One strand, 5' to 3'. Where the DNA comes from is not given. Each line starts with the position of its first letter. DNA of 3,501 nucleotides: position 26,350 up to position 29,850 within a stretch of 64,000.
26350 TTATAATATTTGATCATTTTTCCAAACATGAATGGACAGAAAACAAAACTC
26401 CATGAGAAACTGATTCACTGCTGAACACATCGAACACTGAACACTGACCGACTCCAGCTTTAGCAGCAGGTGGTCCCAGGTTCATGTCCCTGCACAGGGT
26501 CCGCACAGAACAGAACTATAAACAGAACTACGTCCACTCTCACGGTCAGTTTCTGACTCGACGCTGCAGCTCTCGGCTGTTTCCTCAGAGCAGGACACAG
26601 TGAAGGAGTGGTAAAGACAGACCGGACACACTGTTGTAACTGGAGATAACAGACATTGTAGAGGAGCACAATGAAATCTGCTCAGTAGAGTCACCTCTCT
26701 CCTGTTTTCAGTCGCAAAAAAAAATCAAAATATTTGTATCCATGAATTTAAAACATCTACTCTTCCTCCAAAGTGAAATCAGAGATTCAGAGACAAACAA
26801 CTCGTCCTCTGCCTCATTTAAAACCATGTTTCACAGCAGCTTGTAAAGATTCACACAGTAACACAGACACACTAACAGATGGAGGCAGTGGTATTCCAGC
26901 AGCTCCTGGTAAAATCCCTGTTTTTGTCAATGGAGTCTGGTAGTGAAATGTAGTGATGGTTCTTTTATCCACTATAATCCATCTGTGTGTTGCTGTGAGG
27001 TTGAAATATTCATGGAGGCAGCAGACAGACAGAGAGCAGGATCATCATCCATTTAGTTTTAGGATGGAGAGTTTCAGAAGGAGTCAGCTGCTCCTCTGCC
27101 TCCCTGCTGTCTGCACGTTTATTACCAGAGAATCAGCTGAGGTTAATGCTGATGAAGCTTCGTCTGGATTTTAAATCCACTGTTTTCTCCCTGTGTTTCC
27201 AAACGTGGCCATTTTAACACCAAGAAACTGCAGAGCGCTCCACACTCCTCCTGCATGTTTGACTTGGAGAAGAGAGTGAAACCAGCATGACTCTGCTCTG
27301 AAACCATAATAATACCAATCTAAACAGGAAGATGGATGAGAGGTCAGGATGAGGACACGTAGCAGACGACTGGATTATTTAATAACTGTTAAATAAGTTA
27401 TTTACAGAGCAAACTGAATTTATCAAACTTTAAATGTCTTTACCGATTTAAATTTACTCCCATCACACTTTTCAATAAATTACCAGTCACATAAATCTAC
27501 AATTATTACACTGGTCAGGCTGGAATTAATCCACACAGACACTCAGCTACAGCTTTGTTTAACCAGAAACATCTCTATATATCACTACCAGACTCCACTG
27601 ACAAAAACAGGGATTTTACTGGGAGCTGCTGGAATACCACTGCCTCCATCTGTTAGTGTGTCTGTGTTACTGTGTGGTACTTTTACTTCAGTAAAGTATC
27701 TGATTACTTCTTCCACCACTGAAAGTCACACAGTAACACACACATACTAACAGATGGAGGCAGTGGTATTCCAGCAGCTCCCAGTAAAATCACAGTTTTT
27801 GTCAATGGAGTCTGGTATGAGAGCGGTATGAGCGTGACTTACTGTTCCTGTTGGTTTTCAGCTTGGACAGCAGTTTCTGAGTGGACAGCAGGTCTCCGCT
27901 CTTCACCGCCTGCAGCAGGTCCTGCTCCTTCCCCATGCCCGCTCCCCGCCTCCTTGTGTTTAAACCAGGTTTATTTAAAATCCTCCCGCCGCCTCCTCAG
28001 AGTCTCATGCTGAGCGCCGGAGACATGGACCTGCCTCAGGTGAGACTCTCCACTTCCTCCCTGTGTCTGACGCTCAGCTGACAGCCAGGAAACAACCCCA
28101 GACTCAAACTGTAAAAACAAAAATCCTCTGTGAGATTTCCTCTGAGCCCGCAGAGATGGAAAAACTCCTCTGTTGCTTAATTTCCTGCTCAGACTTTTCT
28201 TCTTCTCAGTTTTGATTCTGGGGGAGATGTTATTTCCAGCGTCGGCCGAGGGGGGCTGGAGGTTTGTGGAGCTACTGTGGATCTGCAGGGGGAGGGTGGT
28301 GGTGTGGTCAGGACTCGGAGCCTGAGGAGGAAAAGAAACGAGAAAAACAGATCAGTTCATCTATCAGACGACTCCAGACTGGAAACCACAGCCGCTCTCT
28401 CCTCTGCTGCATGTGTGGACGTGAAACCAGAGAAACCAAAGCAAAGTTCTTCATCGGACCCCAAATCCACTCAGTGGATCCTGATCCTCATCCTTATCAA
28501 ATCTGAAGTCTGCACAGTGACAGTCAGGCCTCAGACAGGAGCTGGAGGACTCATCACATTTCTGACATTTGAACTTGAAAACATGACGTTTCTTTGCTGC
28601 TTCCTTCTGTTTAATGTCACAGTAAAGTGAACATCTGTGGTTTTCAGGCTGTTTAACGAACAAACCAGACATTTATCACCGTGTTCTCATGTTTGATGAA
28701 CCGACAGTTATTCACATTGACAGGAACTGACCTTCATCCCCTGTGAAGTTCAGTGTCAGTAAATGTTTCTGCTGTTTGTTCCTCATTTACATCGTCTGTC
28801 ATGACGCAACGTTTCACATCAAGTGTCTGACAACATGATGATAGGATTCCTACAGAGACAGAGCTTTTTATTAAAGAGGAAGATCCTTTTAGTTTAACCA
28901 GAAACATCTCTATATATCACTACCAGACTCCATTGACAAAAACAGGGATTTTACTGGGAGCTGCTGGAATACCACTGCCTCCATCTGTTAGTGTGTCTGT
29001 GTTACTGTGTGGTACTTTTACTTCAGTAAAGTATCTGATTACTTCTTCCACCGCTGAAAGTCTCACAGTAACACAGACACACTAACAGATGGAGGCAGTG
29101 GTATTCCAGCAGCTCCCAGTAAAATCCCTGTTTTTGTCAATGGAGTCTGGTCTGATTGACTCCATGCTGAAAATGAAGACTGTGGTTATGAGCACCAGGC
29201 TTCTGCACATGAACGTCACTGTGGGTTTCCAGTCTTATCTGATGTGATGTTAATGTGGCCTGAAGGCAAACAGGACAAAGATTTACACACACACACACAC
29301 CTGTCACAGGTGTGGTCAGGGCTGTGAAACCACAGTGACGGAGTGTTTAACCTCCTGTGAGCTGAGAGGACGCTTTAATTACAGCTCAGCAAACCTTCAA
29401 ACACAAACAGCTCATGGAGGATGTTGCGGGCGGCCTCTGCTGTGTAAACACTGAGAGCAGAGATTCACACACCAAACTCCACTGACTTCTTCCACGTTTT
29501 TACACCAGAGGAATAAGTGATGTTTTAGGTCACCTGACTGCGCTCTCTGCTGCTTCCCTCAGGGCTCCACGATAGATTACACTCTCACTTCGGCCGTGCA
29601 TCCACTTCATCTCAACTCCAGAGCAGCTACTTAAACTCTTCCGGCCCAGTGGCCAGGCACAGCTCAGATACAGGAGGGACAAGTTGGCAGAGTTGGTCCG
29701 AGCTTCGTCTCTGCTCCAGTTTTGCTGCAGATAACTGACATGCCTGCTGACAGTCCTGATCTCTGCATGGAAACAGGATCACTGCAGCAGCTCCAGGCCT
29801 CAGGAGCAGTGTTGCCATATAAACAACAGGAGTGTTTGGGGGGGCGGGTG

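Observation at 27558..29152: Two same-orientation foldback-element copies bracket the caskin2 promoter and exon 1; one lies 25 bp from the exon 1 donor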

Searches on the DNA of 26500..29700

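Call 11: search_rna_families(source=window, start=26500, end=29700, threshold=evalue, max_evalue=1)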
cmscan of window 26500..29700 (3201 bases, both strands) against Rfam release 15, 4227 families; matches with E-value up to 1: 2.
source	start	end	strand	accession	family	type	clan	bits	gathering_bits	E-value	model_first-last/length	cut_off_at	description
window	28981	29092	-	RF04206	MIR9555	Gene; miRNA;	-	33.7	119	0.0017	1-137/137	no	MIR9555 microRNA precursor family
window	27652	27751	-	RF04206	MIR9555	Gene; miRNA;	-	29.9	119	0.014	1-137/137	no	MIR9555 microRNA precursor family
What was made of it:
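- On Animal miRNA or hairpin-RNA gene: The best match is MIR9555, a plant family, at 33.7 bits against 119 (call 11).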

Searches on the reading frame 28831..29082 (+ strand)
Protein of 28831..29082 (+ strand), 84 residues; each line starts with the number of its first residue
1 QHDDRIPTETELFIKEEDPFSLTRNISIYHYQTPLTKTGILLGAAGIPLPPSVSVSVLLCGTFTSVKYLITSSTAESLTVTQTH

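Call 33: find_homologous_proteins(query=window:28831-29082:+, max_evalue=0.001)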
Query seq(84 aa): 1 candidates shared short words with the query, none scored E <= 0.001.
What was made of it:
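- On MITE (miniature inverted-repeat transposable element): The longest open frame (84 aa) has no homolog among 5.8 billion proteins (call 33).
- An 84-aa translation of the element finds nothing among 5.8 billion proteins (call 33).
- Tried and rejected: Using the translated element as a protein query to find spurious ORFs on other contigs gave no hits (call 33).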
